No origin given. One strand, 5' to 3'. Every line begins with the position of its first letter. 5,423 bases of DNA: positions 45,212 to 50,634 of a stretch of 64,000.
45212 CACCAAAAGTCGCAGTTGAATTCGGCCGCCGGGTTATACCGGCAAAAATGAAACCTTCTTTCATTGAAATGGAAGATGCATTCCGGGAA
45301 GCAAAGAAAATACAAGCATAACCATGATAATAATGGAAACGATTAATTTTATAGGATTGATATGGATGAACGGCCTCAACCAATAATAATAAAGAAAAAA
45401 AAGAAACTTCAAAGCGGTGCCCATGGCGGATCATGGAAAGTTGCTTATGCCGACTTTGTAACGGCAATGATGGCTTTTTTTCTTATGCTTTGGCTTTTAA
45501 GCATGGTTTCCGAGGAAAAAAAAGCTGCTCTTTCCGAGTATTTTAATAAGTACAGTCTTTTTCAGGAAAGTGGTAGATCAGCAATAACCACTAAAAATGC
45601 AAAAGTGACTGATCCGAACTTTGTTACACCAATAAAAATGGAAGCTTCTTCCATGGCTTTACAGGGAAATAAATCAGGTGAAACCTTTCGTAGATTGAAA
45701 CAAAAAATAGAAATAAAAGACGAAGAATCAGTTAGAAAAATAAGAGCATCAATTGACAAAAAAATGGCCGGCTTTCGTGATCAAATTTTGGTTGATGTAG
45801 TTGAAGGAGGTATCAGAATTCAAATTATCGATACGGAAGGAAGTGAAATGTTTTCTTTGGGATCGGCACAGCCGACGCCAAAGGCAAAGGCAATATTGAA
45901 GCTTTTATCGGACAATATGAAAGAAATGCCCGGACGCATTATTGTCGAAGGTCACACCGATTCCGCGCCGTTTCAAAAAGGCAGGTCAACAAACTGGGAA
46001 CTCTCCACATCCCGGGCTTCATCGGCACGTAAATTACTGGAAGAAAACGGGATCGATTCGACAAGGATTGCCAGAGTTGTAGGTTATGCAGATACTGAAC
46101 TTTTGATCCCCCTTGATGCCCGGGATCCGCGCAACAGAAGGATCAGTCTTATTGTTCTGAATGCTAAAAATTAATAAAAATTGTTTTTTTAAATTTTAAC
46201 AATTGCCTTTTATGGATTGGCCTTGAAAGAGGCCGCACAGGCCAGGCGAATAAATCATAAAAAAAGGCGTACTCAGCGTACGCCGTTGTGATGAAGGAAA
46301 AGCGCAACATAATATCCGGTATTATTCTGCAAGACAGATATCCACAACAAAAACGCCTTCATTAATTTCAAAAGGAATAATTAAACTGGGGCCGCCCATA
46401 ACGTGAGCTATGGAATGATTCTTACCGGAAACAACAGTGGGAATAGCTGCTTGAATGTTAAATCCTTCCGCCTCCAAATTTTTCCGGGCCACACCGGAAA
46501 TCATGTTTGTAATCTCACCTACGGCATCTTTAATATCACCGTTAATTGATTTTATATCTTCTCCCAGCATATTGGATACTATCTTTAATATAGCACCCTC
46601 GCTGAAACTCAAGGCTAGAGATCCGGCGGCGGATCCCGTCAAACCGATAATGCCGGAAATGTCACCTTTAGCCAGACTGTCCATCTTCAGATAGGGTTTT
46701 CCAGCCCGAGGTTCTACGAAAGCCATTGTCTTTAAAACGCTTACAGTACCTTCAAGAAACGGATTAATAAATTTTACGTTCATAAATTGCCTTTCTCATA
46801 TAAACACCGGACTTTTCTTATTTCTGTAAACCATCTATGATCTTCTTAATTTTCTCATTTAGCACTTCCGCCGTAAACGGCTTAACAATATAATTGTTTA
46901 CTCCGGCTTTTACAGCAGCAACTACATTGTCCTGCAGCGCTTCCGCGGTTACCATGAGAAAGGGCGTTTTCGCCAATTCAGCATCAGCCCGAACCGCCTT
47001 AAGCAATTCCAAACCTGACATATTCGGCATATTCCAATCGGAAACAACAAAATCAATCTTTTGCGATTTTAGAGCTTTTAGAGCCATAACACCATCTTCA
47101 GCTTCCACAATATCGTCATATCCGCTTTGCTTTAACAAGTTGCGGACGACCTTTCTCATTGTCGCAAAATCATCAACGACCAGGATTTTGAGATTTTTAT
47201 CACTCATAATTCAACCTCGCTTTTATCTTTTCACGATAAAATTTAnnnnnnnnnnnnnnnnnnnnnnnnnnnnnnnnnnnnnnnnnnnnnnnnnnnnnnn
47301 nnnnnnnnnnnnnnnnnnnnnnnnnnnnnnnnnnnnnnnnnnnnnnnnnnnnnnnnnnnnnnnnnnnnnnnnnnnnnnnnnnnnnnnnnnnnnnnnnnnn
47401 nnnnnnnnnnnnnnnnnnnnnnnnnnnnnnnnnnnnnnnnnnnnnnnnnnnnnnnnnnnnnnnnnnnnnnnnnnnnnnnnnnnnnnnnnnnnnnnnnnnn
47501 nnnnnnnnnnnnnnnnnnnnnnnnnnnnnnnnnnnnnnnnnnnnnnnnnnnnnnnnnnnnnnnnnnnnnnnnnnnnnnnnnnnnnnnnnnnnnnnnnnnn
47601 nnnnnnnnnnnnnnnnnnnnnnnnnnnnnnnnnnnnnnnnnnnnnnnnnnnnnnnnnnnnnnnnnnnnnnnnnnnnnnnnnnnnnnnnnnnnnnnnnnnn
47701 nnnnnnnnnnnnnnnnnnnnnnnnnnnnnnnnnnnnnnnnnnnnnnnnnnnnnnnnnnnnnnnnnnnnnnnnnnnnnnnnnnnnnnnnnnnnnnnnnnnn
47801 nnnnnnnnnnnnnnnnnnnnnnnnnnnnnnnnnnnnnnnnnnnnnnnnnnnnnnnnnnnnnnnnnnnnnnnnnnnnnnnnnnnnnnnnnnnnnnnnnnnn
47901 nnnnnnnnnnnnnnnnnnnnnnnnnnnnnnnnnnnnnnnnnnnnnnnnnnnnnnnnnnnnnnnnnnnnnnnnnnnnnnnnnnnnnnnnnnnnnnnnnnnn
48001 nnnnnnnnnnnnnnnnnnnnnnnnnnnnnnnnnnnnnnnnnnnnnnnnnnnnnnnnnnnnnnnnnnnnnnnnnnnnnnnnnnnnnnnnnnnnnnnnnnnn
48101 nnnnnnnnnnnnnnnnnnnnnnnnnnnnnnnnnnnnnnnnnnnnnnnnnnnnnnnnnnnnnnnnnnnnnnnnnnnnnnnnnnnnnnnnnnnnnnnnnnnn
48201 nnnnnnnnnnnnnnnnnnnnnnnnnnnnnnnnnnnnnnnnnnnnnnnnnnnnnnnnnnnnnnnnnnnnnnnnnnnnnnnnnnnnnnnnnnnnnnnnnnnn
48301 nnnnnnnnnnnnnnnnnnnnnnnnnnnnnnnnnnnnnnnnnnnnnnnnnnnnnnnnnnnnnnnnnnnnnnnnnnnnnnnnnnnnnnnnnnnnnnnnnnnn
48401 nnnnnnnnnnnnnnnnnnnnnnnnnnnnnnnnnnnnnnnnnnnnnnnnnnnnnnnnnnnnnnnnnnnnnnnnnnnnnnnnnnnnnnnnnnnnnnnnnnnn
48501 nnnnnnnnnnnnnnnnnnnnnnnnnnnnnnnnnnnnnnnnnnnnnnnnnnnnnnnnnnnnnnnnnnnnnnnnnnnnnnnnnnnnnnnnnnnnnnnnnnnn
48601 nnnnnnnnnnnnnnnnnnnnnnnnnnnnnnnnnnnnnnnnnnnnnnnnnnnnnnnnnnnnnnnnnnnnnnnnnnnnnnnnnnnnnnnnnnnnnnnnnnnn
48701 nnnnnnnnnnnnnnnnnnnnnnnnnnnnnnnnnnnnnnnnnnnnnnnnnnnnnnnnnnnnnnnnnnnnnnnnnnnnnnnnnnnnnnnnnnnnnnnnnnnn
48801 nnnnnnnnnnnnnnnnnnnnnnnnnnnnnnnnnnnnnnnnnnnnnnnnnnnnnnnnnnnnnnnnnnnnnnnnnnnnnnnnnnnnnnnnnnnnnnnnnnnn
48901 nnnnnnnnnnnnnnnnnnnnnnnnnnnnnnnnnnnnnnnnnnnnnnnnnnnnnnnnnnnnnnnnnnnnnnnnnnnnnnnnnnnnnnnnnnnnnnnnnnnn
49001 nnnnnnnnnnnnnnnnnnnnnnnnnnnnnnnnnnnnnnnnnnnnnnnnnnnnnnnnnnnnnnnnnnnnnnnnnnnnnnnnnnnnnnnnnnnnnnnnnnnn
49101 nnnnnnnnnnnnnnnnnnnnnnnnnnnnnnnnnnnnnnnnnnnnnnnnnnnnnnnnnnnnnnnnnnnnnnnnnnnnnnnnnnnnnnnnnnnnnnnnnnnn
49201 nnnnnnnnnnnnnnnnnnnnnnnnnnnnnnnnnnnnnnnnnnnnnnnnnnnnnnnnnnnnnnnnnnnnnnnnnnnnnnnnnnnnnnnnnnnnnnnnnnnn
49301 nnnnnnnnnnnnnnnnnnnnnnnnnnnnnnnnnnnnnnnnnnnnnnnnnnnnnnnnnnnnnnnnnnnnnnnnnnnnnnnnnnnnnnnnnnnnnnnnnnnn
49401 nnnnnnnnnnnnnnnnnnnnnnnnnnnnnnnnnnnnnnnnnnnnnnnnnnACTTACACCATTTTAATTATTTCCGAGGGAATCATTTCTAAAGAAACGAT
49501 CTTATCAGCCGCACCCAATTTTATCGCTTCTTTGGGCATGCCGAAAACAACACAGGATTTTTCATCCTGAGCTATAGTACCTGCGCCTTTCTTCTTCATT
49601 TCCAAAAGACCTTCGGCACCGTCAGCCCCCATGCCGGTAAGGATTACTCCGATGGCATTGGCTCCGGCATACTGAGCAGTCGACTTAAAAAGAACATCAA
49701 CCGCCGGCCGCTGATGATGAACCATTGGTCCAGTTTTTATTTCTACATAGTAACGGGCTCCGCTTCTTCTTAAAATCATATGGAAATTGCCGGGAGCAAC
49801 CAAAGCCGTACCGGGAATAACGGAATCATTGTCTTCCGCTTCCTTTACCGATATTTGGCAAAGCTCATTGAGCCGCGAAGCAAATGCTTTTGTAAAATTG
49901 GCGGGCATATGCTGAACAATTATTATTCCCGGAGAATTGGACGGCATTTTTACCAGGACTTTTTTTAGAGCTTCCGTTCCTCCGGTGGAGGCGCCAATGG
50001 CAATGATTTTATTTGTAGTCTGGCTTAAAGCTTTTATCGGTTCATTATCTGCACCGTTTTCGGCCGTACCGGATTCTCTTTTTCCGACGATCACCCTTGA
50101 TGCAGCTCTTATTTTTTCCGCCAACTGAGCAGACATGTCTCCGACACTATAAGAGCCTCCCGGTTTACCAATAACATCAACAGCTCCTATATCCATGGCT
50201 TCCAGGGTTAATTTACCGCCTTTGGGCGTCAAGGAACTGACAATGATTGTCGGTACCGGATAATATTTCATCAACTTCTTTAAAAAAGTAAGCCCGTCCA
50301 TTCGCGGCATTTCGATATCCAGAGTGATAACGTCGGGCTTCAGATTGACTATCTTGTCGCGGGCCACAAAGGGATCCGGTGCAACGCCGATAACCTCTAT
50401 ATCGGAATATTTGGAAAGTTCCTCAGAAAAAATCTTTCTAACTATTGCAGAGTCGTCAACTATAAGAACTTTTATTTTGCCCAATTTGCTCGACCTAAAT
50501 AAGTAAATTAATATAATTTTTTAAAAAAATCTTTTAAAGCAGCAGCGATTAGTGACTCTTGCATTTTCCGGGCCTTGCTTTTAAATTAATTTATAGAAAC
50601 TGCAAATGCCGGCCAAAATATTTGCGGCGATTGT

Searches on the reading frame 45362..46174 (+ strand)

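Call 82: search_protein_families(library=pfam, proteins=[window:45362-46174:+], max_evalue=0.0001)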
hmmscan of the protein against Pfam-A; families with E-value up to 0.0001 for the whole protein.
window:45362-46174:+ (270 aa): 2 families
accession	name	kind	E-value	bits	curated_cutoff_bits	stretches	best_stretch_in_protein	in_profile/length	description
PF13677.11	MotB_plug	-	6.5e-20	70.9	24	1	11-63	2-56/58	Membrane MotB of proton-channel complex MotA/MotB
PF00691.25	OmpA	-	4.6e-14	53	27.2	1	163-249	1-86/98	OmpA family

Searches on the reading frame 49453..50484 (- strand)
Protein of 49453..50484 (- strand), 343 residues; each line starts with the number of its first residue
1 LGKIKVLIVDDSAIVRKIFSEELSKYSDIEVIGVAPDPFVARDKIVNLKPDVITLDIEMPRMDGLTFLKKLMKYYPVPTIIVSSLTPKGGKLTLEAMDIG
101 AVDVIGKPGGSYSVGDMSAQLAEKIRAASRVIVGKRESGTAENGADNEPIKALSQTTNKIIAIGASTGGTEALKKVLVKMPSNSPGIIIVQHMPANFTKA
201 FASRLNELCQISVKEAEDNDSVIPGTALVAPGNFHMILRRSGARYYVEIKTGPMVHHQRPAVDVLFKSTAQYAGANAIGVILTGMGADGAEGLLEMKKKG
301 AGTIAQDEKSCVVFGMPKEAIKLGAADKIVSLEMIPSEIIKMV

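Call 82: search_protein_families(library=pfam, proteins=[window:49453-50484:-], max_evalue=0.0001)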
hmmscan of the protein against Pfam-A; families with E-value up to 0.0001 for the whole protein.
window:49453-50484:- (343 aa): 2 families
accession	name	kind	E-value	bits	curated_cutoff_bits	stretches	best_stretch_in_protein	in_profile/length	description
PF01339.22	CheB_methylest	-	9.6e-67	224.5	24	1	161-339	1-174/174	CheB methylesterase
PF00072.30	Response_reg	-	5.6e-19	68.8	30.2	1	6-108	1-100/111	Response regulator receiver domain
